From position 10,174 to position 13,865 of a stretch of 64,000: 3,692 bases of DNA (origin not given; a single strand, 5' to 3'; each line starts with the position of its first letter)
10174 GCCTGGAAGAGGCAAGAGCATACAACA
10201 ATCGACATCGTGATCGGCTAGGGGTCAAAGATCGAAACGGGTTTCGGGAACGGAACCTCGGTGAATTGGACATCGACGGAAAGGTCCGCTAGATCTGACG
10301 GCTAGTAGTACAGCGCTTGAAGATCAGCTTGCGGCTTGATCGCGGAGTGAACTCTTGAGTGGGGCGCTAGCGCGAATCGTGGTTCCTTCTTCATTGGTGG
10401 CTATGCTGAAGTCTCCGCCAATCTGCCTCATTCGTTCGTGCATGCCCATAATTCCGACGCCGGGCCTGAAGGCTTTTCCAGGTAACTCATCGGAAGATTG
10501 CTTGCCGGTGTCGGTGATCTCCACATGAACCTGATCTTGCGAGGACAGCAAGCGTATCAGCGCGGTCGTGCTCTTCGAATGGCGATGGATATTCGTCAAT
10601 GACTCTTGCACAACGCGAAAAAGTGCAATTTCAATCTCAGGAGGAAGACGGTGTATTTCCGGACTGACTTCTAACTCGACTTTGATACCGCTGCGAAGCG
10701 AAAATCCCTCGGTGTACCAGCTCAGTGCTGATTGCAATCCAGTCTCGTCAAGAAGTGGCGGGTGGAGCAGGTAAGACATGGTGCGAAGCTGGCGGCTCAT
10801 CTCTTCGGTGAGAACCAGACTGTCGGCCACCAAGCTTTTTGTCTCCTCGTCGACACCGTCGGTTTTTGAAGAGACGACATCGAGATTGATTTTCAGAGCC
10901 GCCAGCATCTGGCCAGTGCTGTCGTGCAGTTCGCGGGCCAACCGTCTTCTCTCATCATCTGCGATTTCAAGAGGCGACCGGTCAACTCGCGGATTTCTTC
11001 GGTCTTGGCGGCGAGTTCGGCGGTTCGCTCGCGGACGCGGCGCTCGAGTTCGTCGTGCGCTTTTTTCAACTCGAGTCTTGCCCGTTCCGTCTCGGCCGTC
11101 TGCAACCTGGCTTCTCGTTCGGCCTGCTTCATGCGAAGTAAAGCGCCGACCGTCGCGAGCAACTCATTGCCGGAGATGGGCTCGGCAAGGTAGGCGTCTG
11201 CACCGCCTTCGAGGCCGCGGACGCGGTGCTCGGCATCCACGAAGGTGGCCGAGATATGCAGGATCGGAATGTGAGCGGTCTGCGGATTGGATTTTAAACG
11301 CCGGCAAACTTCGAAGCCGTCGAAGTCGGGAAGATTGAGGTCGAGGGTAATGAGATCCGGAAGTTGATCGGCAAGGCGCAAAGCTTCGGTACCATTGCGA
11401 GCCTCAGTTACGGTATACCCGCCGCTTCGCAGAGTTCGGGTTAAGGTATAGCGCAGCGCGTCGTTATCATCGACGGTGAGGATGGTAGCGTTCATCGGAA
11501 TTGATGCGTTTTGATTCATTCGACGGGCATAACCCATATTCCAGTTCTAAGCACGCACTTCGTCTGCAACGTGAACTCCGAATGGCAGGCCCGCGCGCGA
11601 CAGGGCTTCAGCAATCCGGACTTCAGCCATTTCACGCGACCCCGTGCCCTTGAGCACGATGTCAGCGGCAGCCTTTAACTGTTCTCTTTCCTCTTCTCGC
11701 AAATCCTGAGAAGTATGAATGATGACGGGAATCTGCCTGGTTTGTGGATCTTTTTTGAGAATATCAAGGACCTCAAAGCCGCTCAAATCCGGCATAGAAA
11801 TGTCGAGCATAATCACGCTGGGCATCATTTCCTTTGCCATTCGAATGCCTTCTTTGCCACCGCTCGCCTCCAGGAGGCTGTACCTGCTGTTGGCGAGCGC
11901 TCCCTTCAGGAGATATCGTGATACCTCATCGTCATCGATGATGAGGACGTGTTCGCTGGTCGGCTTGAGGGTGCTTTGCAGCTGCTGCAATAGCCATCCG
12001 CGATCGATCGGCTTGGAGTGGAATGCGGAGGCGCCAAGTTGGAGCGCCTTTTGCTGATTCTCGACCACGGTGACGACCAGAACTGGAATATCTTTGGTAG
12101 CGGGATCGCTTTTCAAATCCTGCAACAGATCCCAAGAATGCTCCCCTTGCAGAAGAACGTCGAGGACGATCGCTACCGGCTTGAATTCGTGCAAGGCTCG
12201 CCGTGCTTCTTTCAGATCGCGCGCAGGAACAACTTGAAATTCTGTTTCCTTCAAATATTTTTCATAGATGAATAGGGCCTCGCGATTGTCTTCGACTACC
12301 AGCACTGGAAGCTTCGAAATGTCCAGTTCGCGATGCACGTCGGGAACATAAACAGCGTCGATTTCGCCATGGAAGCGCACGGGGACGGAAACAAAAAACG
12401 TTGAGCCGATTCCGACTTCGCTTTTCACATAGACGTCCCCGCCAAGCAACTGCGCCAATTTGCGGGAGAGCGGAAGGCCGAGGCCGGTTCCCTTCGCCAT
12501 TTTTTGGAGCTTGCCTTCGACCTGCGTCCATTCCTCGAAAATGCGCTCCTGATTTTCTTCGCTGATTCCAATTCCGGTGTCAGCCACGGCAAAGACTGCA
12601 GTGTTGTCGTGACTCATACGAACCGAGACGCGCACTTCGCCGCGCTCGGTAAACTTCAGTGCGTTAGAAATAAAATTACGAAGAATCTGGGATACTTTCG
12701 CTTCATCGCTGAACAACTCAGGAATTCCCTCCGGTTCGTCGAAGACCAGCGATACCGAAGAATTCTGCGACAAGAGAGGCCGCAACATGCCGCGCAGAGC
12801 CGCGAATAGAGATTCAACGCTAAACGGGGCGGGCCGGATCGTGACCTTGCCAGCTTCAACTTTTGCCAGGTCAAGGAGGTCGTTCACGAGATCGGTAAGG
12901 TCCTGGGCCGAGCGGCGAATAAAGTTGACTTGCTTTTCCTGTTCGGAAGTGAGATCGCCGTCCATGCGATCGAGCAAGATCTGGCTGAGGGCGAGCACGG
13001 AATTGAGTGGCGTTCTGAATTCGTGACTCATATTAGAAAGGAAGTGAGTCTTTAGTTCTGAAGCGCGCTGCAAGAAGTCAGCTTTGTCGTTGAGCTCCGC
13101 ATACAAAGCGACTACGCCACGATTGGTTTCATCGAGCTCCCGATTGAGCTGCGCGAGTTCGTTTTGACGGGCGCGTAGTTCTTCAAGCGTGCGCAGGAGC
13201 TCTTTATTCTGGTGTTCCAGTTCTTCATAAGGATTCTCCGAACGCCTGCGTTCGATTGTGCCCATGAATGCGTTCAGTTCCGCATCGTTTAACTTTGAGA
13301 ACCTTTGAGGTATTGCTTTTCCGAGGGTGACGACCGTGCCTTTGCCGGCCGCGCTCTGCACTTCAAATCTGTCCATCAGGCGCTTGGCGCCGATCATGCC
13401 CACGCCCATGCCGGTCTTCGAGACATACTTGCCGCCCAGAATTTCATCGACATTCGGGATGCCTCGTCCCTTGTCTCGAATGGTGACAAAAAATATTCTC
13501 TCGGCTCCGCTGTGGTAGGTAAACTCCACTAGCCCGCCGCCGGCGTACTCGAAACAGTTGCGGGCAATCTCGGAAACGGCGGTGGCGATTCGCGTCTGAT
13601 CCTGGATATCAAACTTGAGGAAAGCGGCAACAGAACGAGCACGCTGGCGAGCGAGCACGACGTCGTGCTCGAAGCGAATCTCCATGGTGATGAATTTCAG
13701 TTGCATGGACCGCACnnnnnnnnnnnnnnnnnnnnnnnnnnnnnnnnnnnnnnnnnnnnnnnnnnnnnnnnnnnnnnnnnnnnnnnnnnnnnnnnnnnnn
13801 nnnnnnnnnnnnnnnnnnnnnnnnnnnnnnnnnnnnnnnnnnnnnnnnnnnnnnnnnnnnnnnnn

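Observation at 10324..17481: Stressosome (2x RsbR, RsbS, RsbT) feeding a phosphatase-kinase fusion and a two-component phosphorelay instead of a sigma factor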

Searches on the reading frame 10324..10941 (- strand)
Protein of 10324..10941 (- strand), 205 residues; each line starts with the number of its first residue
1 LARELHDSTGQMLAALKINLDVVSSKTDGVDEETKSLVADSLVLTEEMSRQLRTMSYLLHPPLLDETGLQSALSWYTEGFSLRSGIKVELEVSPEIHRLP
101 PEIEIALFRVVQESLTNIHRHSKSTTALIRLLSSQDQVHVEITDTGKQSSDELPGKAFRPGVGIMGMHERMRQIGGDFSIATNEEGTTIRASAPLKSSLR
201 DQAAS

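Call 3: search_protein_families(library=pfam, proteins=[window:10324-10941:-], max_evalue=0.01)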
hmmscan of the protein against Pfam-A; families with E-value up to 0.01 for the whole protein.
window:10324-10941:- (205 aa): 3 families
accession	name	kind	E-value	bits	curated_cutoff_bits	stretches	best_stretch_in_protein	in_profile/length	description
PF02518.31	HATPase_c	-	3e-10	41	26.4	1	104-196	3-110/111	Histidine kinase-, DNA gyrase B-, and HSP90-like ATPase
PF07730.19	HisKA_3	-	7e-10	39.7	24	1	1-63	5-67/68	Histidine kinase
PF13581.12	HATPase_c_2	-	3.5e-06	27.5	27.4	1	96-191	21-125/127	Histidine kinase-like ATPase domain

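Call 4: search_protein_families(library=ncbifam, proteins=[window:10324-10941:-], max_evalue=0.01)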
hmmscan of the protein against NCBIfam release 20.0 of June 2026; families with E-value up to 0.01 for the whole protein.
window:10324-10941:- (205 aa): 8 families
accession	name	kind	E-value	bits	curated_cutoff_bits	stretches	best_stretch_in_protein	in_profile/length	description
NF052443.1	SensHisKinMctS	equivalog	1.5e-41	142.2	700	1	1-199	254-452/457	two-component system sensor histidine kinase MctS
NF008649.0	PRK11644.1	equivalog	4.2e-24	85.1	408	1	1-195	307-496/499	signal transduction histidine-protein kinase/phosphatase UhpB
NF007896.0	PRK10600.1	equivalog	8.9e-22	77.5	578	1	1-188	394-577/598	nitrate/nitrite two-component system sensor histidine kinase NarX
NF008184.0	PRK10935.1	equivalog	2.3e-18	66.2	553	1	1-191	367-555/565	nitrate/nitrite two-component system sensor histidine kinase NarQ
NF047786.1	his_kin_MadS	equivalog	3.9e-18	65.8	500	1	1-184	234-423/434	MadS family sensor histidine kinase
NF052531.1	Strep_LiaS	equivalog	6.5e-17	61.8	450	1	1-195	136-327/328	envelope stress sensor histidine kinase LiaS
NF047322.1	HK_morpho_MacS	equivalog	6.6e-06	25.5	300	1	2-190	187-363/367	MacS family sensor histidine kinase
NF051872.1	HisKinPhyk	equivalog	0.0085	14.7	750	0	90-189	440-531/537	sensor histidine kinase PhyK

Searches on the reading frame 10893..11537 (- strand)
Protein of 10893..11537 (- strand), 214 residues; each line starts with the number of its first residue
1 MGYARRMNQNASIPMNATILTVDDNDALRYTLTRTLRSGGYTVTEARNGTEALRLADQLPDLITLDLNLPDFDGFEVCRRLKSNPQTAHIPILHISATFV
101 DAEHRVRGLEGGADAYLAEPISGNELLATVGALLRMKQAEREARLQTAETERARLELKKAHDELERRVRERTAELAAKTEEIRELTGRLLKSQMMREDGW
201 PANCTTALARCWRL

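Call 3: search_protein_families(library=pfam, proteins=[window:10893-11537:-], max_evalue=0.01)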
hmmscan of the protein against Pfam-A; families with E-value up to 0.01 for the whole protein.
window:10893-11537:- (214 aa): 2 families
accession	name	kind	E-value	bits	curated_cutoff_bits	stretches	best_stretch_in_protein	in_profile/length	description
PF00072.30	Response_reg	-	9.1e-22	77.8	30.2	1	19-130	1-110/111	Response regulator receiver domain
PF23198.2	PDE8A_N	-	0.0083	16.5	29.6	0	19-105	13-101/147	PDE8A-like, N-terminal domain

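Call 4: search_protein_families(library=ncbifam, proteins=[window:10893-11537:-], max_evalue=0.01)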
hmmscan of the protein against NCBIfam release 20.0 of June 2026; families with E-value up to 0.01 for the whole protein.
window:10893-11537:- (214 aa): 98 families (the best 25 are shown)
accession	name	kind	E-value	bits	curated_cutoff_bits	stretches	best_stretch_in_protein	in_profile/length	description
NF007135.0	PRK09581.1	equivalog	8.2e-35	120.5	474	1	15-162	1-148/457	PleD family two-component system response regulator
TIGR02154.1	PhoB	equivalog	1.6e-29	102.8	296.2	1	15-149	1-136/226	phosphate regulon transcriptional regulator PhoB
NF045944.1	ResRegRpaBCyano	equivalog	1.4e-26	93.3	330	1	20-171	1-148/229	response regulator transcription factor RpaB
NF008296.0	PRK11083.1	equivalog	8.5e-26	90.8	273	1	16-157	3-138/228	two-component system response regulator CreB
NF007005.1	PRK09468.1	equivalog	1.6e-24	86.7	331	1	17-164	4-146/237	osmolarity response regulator transcription factor OmpR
NF040689.1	MtrAB_MtrA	equivalog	3.2e-24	85.5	300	1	19-150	1-129/219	MtrAB system response regulator MtrA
NF053854.1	RespRegPhoBBctds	equivalog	1.2e-23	83.7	270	1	19-182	1-163/225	two-component system response regulator PhoB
NF041733.1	resp_reg_CseB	equivalog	1.2e-23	83.7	350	1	18-177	2-162/228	two-component system response regulator CseB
NF040534.1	resp_reg_YycF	equivalog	2.5e-22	79.3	340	1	18-194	2-175/231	response regulator YycF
NF041734.1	resp_reg_RppA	equivalog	2.6e-20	72.8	250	1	19-168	3-147/229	two-component system response regulator RppA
NF045991.1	RespRegCtrARhodob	equivalog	3.4e-20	72.7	350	1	19-150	3-132/224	response regulator transcription factor CtrA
TIGR01387.1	cztR_silR_copR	subfamily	3.6e-20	72.6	279.2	1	19-151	1-131/218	heavy metal response regulator transcription factor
NF053512.1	nitric_RR_NosR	exception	1.4e-19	70.5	400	1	19-189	1-170/422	response regulator c-di-GMP phosphodiesterase, NosR family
NF007346.1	PRK09836.1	equivalog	4.5e-19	69.1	420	1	19-149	3-132/227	copper/silver response regulator transcription factor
NF007982.1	PRK10710.1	equivalog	6.7e-19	68.4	380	1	14-148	5-136/235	envelope stress response regulator BaeR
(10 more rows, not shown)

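Call 67: find_encoding_contigs(protein=window:10893-11495:-, flank=3000, max_places=10)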
Protein window:10893-11495:- (200 aa): 5 contigs read that carry it; 4 places shown.
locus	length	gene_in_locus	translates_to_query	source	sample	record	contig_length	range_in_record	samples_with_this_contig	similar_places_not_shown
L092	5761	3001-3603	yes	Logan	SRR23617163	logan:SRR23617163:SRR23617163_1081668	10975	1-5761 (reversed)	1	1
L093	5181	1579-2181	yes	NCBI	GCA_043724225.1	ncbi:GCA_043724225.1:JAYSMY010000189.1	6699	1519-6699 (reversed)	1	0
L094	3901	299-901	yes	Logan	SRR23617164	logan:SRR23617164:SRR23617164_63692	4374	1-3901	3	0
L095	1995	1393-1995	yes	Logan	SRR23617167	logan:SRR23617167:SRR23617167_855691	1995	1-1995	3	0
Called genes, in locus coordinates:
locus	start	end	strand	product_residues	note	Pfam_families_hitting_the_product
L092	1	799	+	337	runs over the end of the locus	PF13581:HATPase_c_2, PF07228:SpoIIE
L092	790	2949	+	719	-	PF13581:HATPase_c_2, PF02518:HATPase_c, PF00512:HisKA, PF02518:HATPase_c, PF00072:Response_reg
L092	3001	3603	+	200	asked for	PF00072:Response_reg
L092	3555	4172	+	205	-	PF07730:HisKA_3, PF13581:HATPase_c_2 (weak), PF02518:HATPase_c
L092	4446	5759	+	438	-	?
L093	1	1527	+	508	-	?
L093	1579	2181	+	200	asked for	PF00072:Response_reg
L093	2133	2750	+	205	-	PF07730:HisKA_3, PF13581:HATPase_c_2 (weak), PF02518:HATPase_c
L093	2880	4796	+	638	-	PF17092:PCB_OB (faint), PF00575:S1, PF23459:S1_RRP5 (weak), PF00575:S1, PF21710:Spt6_S1 (weak), PF23459:S1_RRP5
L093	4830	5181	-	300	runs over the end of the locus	PF01040:UbiA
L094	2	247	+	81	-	?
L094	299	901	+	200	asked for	PF00072:Response_reg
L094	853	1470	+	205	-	PF07730:HisKA_3, PF13581:HATPase_c_2 (weak), PF02518:HATPase_c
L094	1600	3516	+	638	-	PF17092:PCB_OB (faint), PF00575:S1, PF23459:S1_RRP5 (weak), PF00575:S1, PF21710:Spt6_S1 (weak), PF23459:S1_RRP5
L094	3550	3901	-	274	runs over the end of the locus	?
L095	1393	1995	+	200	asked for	PF00072:Response_reg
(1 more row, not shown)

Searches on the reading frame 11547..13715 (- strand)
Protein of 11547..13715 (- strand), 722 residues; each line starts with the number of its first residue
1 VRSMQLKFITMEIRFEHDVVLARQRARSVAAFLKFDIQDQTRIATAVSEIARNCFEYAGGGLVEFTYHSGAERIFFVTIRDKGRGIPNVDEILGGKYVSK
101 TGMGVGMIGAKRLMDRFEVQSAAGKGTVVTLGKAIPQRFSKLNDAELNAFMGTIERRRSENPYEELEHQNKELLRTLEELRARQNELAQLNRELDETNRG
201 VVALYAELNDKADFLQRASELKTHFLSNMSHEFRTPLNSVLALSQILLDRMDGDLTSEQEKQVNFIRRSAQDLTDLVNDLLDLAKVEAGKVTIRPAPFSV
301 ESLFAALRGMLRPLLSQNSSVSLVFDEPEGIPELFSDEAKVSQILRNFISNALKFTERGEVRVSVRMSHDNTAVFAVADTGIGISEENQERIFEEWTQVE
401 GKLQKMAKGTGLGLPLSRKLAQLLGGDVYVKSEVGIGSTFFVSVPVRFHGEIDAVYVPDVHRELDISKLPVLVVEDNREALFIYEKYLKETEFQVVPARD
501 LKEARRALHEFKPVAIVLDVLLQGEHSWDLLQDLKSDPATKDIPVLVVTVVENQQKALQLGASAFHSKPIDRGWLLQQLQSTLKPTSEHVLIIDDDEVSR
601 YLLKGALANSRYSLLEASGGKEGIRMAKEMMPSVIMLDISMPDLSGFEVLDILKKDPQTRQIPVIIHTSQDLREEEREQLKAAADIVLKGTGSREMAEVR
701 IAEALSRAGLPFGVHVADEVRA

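Call 3: search_protein_families(library=pfam, proteins=[window:11547-13715:-], max_evalue=0.01)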
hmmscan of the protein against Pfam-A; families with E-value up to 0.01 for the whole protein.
window:11547-13715:- (722 aa): 4 families
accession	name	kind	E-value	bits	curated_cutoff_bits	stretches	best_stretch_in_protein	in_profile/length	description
PF02518.31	HATPase_c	-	3e-37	127.9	26.4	2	337-446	2-109/111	Histidine kinase-, DNA gyrase B-, and HSP90-like ATPase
PF00072.30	Response_reg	-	1.6e-33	115.6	30.2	2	590-694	1-104/111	Response regulator receiver domain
PF00512.31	HisKA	-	1.5e-18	67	26.9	1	222-289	2-66/66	His Kinase A (phospho-acceptor) domain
PF13581.12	HATPase_c_2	-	2.3e-15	57.2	27.4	1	19-132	8-126/127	Histidine kinase-like ATPase domain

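Call 4: search_protein_families(library=ncbifam, proteins=[window:11547-13715:-], max_evalue=0.01)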
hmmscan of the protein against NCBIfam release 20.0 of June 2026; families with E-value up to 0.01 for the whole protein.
window:11547-13715:- (722 aa): 155 families (the best 25 are shown)
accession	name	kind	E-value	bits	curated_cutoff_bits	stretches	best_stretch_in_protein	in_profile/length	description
TIGR02956.1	TMAO_torS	equivalog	5e-88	296.3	676.5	2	140-587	380-824/967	TMAO reductase system sensor histidine kinase/response regulator TorS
NF008302.0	PRK11091.1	equivalog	5.4e-79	266.3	838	2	210-583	271-643/779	aerobic respiration two-component sensor histidine kinase ArcB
NF038297.2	hybrid_HK_HrmK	equivalog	1.5e-76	258.3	725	2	203-575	216-600/607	hybrid histidine kinase/response regulator HrmK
NF008318.0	PRK11107.1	equivalog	3.5e-70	237.2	890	1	216-682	287-761/920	two-component sensor histidine kinase BarA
NF041947.1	LuxQ_Vibrio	equivalog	5.3e-67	226.4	1200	2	218-572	468-828/843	quorum-sensing autoinducer 2 sensor kinase/phosphatase LuxQ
NF045901.1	HisKinLetSLeg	equivalog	5.3e-57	193.5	1650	2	216-572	287-634/906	two-component system sensor histidine kinase LetS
NF008099.0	PRK10841.1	equivalog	6.1e-54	183.1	920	2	207-446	455-690/949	two-component system sensor histidine kinase RcsC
NF041832.1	near_NosP_CTERM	subfamily_domain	6.8e-54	183.3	400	1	217-558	2-343/370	NahK/ErcS family hybrid sensor histidine kinase/response regulator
NF011874.0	PRK15347.1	equivalog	4.1e-52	177.3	852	2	181-447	357-615/921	two component system sensor kinase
NF047465.1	hybrid_HK_LvrA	exception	5.2e-51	173.6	1200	2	171-570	158-571/819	hybrid histidine kinase/response regulator LvrA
NF046044.1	PnpS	equivalog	5.1e-49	167.3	400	1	165-445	119-390/390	two-component system histidine kinase PnpS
NF050805.1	CellDivHKDivJCaul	equivalog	3.7e-46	157.5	1000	1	222-448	298-522/531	cell cycle sensor histidine kinase DivJ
NF008543.0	PRK11466.1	equivalog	2e-45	155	982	1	214-595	436-810/914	TMAO reductase system sensor histidine kinase/response regulator TorS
NF047874.1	MASE3_PAS_HK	subfamily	7.9e-44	150.5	560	1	217-452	393-631/655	MASE3 domain-containing sensor histidine kinase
TIGR02966.1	phoR_proteo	equivalog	1.2e-41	142.9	334.2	1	215-442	107-331/333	phosphate regulon sensor histidine kinase PhoR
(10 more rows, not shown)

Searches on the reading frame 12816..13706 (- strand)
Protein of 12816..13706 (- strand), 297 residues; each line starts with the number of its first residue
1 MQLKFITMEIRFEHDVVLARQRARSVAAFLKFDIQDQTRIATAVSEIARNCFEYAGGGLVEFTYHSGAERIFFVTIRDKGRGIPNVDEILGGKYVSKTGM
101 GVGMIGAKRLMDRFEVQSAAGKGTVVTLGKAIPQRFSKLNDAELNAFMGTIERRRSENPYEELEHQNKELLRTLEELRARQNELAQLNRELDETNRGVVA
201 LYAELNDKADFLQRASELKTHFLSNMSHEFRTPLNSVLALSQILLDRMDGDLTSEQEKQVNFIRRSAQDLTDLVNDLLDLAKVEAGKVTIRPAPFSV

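Call 59: predict_structure(alignment_id=A2)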
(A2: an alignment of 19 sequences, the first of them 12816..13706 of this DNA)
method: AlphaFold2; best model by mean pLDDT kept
length: 297 residues; sequences in the alignment: 19
mean_pLDDT: 82.2   pTM: 0.53
mean pLDDT of the five models: 82.2, 80.9, 80.0, 79.5, 75.8
residues with pLDDT >= 90: 63; 70-90: 189; 50-70: 44; < 50: 1
segments of 3 or more residues with pLDDT < 50: none
pLDDT, mean of each block of 10 residues (from residue 1): 83 88 90 90 91 88 84 92 81 62 82 91 92 77 74 59 72 83 87 85 86 83 81 88 82 87 91 84 68 57
secondary structure, 60 per line:
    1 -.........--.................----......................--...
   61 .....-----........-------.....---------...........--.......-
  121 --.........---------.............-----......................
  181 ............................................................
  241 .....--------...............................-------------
elements in order: E2-10 H13-29 H34-55 E58-65 E71-78 H86-90 H100-110 E113-119 E123-131 H141-153 H159-245 H254-284
